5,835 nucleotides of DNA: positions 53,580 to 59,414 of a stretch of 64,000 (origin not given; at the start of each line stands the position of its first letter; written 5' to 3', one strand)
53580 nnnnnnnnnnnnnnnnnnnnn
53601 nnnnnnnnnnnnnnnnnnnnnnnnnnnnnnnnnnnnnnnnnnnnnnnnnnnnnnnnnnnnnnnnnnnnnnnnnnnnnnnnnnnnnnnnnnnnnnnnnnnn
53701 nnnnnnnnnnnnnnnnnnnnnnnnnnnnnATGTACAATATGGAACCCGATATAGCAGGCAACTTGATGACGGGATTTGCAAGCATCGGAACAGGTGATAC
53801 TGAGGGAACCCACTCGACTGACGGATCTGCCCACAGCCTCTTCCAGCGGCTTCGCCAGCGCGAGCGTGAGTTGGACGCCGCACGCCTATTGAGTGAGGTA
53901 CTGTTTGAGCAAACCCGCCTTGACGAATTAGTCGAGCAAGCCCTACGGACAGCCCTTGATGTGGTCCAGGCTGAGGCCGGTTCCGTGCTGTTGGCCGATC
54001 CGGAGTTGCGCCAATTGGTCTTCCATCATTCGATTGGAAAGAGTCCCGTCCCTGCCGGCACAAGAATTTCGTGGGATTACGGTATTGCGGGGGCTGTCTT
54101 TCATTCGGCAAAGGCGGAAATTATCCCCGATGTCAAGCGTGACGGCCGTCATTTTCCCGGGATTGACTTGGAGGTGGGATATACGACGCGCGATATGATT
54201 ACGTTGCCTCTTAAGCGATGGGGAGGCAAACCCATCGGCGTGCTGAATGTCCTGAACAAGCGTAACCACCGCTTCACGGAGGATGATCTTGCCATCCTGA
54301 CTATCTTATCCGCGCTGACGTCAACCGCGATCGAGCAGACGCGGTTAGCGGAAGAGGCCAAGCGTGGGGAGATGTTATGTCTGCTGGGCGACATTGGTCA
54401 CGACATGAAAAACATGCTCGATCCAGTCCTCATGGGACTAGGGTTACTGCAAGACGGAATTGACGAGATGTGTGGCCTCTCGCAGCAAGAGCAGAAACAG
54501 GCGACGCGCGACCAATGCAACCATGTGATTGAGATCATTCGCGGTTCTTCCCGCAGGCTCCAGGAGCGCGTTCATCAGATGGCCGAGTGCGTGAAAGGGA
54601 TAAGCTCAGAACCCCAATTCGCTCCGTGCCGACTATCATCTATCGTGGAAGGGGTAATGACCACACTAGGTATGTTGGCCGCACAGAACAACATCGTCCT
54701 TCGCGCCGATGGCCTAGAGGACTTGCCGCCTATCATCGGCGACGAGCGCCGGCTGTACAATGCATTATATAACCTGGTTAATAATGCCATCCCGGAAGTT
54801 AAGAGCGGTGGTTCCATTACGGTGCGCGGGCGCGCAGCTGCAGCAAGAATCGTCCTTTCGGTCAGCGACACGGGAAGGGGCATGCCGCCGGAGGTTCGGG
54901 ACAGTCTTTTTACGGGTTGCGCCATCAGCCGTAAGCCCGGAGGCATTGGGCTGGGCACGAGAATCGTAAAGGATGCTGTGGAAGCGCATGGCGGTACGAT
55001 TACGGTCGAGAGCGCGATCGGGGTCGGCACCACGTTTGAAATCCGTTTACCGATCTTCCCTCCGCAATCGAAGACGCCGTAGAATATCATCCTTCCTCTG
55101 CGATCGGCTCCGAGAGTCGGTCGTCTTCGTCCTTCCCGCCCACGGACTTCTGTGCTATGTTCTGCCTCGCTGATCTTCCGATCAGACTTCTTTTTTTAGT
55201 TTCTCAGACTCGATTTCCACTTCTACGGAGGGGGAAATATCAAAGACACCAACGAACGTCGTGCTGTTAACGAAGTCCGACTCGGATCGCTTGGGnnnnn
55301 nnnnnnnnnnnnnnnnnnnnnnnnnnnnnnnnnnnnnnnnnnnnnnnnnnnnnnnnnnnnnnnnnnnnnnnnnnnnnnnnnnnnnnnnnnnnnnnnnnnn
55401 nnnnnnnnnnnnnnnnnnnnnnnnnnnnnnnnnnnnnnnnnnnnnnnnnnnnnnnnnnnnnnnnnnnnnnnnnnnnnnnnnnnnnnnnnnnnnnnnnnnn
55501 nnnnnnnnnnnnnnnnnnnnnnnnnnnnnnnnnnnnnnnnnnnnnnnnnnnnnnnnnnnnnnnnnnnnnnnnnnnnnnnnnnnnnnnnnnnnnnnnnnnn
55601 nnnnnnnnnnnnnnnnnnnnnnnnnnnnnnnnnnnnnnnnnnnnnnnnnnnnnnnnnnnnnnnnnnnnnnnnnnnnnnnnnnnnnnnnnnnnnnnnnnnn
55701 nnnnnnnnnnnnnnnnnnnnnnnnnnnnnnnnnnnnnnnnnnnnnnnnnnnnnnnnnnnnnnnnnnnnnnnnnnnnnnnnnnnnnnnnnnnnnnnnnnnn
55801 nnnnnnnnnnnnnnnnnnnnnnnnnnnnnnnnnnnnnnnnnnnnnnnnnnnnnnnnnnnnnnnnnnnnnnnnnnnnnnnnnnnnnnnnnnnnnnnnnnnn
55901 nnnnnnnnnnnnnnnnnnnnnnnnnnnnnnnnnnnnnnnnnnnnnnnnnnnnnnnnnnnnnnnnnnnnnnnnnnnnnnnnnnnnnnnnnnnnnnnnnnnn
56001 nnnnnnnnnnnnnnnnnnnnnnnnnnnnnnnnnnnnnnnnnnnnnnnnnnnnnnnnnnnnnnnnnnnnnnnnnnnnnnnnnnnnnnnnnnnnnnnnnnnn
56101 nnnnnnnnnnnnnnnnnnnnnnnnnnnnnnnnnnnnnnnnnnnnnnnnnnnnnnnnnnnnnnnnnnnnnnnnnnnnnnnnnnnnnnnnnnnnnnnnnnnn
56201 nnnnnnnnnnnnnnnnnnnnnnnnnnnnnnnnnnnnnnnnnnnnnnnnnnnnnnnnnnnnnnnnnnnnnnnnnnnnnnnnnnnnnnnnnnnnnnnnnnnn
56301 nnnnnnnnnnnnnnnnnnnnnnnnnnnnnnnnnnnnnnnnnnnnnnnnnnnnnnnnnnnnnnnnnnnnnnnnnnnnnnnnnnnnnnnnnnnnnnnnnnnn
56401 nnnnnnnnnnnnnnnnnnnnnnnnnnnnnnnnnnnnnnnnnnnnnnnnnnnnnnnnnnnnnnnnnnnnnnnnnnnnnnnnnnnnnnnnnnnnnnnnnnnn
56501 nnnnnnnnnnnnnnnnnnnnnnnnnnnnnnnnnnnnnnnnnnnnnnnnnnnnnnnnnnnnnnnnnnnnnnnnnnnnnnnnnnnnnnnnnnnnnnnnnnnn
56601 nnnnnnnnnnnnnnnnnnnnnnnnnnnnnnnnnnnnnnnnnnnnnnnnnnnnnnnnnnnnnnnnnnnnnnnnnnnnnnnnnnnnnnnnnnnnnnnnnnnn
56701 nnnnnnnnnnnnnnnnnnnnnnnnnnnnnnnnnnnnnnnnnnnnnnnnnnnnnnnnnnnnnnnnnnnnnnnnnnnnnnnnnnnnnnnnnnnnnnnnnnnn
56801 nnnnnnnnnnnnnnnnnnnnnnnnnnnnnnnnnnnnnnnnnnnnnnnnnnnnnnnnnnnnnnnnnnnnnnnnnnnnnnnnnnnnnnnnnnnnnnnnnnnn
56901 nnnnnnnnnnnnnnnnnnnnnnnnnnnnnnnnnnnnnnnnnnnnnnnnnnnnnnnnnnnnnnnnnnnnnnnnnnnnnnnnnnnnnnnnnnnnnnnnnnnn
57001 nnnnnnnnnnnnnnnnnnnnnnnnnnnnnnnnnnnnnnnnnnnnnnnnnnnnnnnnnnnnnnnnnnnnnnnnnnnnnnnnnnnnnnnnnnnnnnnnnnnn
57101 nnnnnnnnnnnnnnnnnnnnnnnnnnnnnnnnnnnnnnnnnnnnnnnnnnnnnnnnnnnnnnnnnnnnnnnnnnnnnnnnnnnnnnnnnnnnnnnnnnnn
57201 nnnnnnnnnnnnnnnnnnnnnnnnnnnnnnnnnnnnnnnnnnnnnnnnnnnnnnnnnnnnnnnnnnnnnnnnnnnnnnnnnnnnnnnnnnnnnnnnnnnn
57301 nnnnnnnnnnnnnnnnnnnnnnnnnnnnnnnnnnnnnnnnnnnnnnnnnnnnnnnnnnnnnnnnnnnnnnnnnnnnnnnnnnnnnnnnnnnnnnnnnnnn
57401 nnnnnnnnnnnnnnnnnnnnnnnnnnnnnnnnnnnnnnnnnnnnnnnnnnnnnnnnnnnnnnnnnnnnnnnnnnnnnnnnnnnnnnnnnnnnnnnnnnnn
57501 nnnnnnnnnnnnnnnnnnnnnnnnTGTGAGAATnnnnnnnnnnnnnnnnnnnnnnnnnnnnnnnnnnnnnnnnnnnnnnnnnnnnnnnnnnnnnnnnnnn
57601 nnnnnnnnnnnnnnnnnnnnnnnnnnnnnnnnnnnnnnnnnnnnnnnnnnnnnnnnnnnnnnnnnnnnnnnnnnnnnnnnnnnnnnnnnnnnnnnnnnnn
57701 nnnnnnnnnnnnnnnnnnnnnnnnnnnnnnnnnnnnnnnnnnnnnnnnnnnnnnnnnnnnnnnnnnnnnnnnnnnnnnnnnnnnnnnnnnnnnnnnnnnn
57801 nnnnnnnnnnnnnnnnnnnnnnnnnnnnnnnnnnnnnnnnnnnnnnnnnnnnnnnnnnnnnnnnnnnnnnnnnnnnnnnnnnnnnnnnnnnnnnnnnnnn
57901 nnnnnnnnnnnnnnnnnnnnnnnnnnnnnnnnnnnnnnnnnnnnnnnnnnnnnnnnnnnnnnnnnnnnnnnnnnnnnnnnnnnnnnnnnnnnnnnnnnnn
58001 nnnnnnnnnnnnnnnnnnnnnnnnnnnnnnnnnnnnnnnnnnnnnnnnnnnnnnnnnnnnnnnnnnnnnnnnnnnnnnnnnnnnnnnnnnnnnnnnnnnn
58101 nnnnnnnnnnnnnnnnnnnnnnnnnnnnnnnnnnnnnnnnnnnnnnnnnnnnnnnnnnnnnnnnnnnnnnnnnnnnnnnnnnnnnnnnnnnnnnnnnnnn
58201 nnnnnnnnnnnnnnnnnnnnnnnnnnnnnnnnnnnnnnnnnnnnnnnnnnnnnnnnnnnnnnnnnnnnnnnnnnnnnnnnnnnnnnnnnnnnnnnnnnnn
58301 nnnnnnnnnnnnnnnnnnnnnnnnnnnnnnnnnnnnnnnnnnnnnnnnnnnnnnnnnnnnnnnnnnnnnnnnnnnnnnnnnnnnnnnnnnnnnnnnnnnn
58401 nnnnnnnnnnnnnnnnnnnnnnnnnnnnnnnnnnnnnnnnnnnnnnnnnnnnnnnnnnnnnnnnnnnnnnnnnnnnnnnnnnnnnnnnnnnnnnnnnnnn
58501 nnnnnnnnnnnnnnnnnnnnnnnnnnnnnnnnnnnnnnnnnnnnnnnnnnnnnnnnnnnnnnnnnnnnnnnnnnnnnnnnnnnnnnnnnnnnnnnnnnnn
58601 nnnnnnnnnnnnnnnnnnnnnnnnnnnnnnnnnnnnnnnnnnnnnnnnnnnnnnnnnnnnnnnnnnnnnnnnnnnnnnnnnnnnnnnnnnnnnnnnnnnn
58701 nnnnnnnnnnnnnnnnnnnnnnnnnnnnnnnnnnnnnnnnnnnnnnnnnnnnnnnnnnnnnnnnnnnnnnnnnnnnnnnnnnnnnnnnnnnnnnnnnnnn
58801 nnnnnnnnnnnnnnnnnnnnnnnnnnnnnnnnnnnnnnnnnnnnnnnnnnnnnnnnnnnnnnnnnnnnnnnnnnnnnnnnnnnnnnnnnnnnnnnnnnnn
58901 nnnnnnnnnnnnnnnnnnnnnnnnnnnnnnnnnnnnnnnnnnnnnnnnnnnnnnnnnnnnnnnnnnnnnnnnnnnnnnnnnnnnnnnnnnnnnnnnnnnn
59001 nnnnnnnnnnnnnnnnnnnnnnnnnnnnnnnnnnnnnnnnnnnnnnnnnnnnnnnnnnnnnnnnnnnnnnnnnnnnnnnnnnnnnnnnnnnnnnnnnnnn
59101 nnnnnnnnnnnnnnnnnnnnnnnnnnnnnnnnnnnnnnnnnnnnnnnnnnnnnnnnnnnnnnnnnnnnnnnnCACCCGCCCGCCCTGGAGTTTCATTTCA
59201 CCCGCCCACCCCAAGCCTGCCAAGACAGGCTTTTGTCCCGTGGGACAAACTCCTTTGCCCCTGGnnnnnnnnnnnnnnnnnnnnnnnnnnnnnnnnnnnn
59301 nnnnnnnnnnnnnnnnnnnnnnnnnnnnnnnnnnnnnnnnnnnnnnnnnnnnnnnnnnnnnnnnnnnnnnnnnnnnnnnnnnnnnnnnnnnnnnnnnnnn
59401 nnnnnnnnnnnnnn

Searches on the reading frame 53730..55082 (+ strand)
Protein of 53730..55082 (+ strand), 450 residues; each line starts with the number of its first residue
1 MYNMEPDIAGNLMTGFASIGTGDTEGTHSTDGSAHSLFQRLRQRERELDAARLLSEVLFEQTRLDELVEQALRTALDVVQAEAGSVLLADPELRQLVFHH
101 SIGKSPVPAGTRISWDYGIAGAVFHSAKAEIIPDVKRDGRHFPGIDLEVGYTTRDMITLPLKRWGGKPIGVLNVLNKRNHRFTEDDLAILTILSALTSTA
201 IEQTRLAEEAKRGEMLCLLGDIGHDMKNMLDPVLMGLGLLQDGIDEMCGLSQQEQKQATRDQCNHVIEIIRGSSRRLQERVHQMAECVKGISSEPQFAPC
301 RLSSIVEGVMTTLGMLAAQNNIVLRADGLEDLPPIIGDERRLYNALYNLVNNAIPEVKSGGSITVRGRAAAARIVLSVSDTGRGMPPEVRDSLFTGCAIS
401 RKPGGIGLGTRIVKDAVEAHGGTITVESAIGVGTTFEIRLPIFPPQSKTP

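Call 16: find_encoding_contigs(protein=window:53730-55082:+, flank=3000, max_places=4)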
Protein window:53730-55082:+ (450 aa): no gene with exactly this product is on record in the collection.

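Call 18: search_protein_families(library=pfam, proteins=[window:53730-55082:+])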
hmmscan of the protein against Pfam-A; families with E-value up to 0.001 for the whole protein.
window:53730-55082:+ (450 aa): 4 families
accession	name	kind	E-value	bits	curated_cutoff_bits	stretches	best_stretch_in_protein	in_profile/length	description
PF02518.31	HATPase_c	-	1.1e-24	87.4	26.4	1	337-442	1-109/111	Histidine kinase-, DNA gyrase B-, and HSP90-like ATPase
PF13185.12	GAF_2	-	3.7e-17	63.2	28.6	1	62-202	2-136/136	GAF domain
PF01590.32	GAF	-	3.2e-13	50.8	22.4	1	64-201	2-133/133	GAF domain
PF13492.12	GAF_3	-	3.4e-09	37.6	27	1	64-203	2-129/129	GAF domain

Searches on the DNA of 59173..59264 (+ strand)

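Call 97: search_dna_similar(query=window:59173-59264:+, collection=plasmids, mode=distant, max_evalue=0.001, max_rows=5)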
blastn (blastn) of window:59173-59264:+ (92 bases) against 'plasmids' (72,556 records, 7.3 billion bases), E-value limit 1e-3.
No match.

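Call 98: search_dna_similar(query=window:59173-59264:+, collection=phages, mode=distant, max_evalue=0.001, max_rows=5)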
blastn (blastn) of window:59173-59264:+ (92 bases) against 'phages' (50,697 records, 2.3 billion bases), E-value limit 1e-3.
No match.
